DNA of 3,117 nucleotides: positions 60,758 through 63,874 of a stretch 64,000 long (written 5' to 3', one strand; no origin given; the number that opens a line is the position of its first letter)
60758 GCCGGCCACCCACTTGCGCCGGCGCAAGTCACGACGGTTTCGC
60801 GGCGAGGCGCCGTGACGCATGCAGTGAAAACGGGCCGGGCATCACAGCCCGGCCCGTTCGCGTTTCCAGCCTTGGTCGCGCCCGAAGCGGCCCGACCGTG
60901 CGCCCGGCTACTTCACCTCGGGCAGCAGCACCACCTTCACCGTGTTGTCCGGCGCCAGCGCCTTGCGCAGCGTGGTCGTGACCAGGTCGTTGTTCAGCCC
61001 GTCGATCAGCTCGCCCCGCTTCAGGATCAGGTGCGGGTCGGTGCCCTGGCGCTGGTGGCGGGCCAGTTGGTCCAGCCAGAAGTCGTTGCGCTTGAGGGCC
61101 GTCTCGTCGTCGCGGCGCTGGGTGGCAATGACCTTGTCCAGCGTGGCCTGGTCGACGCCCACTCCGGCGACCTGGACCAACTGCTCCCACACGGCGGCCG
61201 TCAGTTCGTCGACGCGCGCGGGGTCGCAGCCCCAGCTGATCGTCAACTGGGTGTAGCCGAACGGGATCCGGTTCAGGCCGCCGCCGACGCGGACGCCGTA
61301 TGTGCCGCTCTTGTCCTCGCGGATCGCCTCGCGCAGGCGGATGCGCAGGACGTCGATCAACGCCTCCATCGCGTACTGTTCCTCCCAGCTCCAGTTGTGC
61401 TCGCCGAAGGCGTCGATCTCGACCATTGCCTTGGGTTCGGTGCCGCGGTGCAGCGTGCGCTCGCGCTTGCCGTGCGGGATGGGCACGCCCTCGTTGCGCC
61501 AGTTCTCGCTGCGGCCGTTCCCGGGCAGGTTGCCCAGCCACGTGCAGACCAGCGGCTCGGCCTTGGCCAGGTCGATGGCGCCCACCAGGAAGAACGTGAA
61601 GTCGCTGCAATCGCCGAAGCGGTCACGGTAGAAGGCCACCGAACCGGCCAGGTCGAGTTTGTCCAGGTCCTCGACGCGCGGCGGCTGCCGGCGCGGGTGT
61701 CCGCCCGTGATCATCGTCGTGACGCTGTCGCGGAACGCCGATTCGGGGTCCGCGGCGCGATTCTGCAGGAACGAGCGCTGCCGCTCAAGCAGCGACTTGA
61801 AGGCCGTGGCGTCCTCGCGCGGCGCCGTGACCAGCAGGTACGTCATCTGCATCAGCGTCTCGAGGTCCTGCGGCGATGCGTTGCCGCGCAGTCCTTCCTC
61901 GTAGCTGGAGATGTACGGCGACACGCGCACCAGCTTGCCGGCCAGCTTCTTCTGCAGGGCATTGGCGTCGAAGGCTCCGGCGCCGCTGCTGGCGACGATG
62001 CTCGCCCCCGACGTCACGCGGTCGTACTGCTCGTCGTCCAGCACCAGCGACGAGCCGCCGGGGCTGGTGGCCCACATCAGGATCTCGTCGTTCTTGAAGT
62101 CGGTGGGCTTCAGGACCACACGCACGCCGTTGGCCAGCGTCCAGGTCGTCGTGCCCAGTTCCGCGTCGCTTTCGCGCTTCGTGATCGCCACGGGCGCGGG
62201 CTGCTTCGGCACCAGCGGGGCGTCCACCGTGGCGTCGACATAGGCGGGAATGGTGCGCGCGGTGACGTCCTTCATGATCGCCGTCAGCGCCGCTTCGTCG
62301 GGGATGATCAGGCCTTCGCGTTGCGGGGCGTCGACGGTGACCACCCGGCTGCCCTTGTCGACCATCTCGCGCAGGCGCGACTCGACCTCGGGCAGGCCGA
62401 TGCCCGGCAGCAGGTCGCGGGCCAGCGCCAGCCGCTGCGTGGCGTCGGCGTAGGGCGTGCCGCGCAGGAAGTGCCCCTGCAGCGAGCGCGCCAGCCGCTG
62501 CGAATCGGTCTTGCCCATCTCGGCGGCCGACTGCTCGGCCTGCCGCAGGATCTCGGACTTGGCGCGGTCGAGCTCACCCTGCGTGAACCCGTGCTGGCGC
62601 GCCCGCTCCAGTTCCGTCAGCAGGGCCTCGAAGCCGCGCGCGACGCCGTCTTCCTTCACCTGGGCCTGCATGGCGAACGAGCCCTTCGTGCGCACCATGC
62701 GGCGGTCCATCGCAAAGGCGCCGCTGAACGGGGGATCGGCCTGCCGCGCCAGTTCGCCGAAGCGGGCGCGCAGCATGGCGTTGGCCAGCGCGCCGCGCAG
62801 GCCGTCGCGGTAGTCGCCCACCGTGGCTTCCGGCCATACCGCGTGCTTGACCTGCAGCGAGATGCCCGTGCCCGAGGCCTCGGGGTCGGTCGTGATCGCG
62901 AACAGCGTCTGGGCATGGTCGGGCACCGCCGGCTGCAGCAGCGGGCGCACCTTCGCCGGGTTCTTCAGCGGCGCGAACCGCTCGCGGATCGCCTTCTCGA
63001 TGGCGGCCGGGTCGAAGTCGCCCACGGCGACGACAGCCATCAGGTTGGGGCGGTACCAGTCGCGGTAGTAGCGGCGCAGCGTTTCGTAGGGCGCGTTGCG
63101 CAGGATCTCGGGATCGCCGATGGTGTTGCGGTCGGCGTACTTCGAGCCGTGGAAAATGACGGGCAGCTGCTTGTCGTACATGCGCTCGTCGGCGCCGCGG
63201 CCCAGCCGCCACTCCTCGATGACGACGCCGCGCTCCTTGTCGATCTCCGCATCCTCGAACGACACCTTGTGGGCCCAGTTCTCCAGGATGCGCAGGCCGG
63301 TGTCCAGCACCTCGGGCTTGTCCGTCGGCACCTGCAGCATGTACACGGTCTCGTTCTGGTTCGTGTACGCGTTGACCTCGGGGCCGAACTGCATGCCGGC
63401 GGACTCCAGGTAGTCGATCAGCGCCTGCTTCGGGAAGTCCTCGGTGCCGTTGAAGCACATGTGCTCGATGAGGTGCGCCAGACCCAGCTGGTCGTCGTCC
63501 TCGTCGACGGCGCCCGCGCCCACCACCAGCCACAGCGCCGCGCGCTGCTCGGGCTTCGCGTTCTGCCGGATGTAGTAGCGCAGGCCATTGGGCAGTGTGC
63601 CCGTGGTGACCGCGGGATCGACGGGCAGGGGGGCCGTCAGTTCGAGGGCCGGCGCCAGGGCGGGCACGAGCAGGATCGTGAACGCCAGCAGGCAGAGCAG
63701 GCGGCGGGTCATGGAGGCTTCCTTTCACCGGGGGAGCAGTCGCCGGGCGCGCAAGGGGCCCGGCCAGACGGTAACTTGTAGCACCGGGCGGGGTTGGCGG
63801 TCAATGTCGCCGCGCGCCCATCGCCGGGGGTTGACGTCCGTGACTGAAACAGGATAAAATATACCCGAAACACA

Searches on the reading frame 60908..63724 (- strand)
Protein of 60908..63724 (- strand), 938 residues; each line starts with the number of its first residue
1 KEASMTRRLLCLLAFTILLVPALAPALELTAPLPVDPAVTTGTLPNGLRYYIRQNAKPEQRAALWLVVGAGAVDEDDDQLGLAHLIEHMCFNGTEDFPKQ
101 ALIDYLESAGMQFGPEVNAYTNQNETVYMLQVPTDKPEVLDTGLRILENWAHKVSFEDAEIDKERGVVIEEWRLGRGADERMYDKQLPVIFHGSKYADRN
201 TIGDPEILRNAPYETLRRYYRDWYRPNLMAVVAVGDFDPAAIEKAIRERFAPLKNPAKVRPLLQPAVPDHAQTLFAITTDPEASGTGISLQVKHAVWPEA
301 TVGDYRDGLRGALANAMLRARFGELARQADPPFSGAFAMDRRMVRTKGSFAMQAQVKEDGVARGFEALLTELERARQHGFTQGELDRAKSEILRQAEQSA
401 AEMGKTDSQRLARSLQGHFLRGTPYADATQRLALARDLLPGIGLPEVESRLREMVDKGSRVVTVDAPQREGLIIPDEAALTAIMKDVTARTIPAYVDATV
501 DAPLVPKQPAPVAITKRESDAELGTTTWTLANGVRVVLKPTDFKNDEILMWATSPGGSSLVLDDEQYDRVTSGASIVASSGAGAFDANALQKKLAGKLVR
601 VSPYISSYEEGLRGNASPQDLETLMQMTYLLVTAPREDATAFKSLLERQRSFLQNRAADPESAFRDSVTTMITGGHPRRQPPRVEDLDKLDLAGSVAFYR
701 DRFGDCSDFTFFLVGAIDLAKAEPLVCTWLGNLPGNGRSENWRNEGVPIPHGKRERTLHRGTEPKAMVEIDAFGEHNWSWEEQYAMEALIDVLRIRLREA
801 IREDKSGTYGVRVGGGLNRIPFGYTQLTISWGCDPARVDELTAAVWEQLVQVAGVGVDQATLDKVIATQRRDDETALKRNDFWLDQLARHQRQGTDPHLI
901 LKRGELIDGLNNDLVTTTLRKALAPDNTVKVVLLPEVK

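Call 56: search_protein_families(library=pfam, proteins=[window:60908-63724:-], max_evalue=0.000001)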
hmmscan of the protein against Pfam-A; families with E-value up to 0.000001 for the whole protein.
window:60908-63724:- (938 aa): 2 families
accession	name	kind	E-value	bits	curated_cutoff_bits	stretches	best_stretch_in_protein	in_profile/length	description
PF05193.26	Peptidase_M16_C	-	9.9e-35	120.5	23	2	213-390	4-179/181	Peptidase M16 inactive domain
PF00675.25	Peptidase_M16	-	1.4e-26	93.6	22.3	1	54-171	5-115/149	Insulinase (Peptidase family M16)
